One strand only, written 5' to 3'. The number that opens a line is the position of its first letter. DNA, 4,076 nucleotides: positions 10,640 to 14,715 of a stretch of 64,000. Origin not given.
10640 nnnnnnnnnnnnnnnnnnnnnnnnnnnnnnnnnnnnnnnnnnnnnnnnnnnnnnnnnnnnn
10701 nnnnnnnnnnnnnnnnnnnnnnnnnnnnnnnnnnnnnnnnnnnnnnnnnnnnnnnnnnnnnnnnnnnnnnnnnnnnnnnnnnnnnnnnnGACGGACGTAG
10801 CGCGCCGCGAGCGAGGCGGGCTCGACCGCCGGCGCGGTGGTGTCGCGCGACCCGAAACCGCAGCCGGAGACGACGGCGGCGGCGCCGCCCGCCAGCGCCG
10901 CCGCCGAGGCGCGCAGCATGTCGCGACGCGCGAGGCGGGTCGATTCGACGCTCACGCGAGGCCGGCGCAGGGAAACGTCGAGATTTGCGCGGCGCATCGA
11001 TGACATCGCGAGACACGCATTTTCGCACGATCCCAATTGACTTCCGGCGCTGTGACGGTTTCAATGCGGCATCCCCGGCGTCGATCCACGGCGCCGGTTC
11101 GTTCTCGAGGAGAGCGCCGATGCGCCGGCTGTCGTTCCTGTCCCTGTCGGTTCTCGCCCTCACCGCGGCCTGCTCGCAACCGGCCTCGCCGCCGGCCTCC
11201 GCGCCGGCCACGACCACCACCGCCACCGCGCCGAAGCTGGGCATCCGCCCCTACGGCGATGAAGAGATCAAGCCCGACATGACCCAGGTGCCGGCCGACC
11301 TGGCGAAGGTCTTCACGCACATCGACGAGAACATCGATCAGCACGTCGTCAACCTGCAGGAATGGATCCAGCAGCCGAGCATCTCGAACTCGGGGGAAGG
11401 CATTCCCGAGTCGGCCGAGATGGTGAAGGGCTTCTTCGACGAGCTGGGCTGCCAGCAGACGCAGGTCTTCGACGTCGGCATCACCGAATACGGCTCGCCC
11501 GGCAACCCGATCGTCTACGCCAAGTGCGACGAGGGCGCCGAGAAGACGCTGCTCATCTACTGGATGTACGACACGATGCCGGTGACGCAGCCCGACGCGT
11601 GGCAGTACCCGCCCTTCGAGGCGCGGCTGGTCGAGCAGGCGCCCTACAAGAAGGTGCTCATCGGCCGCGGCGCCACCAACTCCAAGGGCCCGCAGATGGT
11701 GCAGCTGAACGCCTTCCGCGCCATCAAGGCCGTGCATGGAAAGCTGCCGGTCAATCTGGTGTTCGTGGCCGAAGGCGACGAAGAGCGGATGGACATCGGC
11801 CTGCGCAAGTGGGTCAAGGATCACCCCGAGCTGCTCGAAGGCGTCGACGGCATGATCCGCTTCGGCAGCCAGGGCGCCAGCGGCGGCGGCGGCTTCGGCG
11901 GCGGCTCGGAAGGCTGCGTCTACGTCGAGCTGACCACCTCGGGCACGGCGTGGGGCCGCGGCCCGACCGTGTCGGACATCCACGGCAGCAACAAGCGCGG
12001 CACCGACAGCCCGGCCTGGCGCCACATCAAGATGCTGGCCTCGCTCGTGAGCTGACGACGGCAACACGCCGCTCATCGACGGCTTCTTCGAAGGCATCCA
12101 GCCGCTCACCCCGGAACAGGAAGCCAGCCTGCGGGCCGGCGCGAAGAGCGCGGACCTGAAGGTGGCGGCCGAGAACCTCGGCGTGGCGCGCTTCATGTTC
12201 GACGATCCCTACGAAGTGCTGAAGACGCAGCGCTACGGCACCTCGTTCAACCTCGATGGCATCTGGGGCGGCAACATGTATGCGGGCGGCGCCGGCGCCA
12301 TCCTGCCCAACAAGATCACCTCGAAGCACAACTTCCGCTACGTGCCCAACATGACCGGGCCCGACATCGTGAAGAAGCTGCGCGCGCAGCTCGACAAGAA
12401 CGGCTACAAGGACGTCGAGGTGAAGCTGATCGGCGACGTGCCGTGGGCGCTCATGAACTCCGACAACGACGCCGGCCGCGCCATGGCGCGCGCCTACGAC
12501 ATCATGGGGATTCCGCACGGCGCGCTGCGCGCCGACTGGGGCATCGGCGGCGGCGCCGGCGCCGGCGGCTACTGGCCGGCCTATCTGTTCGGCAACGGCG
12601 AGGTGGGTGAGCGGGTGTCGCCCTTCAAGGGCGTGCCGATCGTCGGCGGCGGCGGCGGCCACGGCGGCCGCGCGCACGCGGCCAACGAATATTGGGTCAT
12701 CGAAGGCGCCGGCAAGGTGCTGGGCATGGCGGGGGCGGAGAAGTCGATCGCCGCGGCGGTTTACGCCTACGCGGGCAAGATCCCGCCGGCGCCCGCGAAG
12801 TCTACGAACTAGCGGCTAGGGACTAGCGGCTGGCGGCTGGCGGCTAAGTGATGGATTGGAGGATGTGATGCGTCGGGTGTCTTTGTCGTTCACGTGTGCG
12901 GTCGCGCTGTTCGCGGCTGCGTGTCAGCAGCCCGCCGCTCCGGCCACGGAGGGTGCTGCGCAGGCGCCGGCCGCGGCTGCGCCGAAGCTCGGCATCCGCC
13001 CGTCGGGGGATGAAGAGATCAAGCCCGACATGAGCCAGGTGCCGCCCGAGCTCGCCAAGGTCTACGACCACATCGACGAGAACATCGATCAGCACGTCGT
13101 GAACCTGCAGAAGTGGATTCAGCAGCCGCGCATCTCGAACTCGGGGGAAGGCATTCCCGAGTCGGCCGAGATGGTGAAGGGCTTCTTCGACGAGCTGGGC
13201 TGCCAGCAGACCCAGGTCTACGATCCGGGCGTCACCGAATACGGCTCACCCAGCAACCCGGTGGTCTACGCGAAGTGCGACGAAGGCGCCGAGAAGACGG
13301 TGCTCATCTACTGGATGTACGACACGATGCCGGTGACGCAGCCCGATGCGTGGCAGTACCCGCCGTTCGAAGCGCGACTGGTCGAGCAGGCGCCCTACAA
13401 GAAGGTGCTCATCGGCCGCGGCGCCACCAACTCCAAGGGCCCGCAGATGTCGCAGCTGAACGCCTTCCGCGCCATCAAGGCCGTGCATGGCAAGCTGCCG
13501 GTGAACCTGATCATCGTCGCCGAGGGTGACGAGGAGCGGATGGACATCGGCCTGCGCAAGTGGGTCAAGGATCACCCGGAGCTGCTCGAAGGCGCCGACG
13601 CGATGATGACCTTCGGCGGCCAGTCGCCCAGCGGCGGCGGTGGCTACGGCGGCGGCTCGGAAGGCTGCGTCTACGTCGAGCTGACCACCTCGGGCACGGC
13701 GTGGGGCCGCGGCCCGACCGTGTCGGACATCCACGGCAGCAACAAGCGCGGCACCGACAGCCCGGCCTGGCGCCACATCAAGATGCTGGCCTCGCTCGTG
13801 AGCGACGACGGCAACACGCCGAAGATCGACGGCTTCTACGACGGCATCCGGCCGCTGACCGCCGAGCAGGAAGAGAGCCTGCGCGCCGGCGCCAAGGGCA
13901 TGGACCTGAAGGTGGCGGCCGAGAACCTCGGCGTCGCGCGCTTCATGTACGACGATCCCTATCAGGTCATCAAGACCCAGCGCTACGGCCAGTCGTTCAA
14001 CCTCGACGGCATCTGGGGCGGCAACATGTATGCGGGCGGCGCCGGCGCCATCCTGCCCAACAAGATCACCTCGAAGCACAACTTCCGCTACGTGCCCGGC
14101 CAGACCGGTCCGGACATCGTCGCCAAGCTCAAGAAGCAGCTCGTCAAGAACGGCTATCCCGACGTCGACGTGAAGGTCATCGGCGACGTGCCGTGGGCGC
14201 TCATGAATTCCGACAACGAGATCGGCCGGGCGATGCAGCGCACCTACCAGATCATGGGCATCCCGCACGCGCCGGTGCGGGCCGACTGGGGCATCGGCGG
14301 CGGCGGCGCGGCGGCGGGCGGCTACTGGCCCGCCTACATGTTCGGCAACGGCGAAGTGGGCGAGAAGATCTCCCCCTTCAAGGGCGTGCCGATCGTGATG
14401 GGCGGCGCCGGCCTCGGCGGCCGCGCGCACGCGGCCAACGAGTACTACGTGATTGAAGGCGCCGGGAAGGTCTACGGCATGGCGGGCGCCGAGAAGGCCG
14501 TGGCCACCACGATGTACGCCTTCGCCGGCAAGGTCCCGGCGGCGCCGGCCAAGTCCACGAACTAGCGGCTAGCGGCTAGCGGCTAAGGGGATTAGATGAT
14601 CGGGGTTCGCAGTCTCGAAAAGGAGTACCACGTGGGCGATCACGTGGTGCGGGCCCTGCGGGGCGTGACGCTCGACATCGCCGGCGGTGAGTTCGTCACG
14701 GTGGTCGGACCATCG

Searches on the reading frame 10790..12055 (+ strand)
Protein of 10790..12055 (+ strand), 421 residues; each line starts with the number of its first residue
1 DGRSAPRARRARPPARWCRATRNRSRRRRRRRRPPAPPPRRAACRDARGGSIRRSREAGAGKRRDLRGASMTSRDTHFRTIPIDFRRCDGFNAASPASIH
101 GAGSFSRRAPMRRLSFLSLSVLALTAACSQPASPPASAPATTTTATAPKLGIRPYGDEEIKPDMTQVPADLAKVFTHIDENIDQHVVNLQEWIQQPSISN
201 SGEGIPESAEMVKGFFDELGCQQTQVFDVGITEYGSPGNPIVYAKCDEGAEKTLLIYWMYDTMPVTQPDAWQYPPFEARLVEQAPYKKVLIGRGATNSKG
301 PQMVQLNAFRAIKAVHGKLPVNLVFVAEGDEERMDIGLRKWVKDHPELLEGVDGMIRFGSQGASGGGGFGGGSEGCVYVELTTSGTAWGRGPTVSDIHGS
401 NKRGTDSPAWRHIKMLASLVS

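Call 23: search_protein_families(library=pfam, proteins=[window:10790-12055:+], max_evalue=0.001)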
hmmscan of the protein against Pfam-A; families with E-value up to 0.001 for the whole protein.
window:10790-12055:+ (421 aa): 1 family
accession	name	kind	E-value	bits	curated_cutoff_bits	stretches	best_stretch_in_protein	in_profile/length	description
PF01546.33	Peptidase_M20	-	4.9e-09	36.8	24.6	1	260-353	6-90/206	Peptidase family M20/M25/M40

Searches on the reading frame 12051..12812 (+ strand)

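Call 23: search_protein_families(library=pfam, proteins=[window:12051-12812:+], max_evalue=0.001)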
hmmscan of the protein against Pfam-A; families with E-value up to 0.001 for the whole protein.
window:12051-12812:+ (253 aa): 1 family
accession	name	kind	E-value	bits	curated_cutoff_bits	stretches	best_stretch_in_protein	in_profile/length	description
PF07687.19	M20_dimer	-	7.4e-05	23.1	21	1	61-120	51-105/107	Peptidase dimerisation domain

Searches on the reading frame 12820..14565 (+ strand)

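Call 23: search_protein_families(library=pfam, proteins=[window:12820-14565:+], max_evalue=0.001)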
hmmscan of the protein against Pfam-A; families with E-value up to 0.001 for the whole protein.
window:12820-14565:+ (581 aa): 2 families
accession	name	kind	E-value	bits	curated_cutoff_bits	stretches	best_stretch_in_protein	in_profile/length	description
PF01546.33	Peptidase_M20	-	1.5e-12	48.3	24.6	1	167-509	6-175/206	Peptidase family M20/M25/M40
PF07687.19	M20_dimer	-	0.00097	19.5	21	0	305-445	19-103/107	Peptidase dimerisation domain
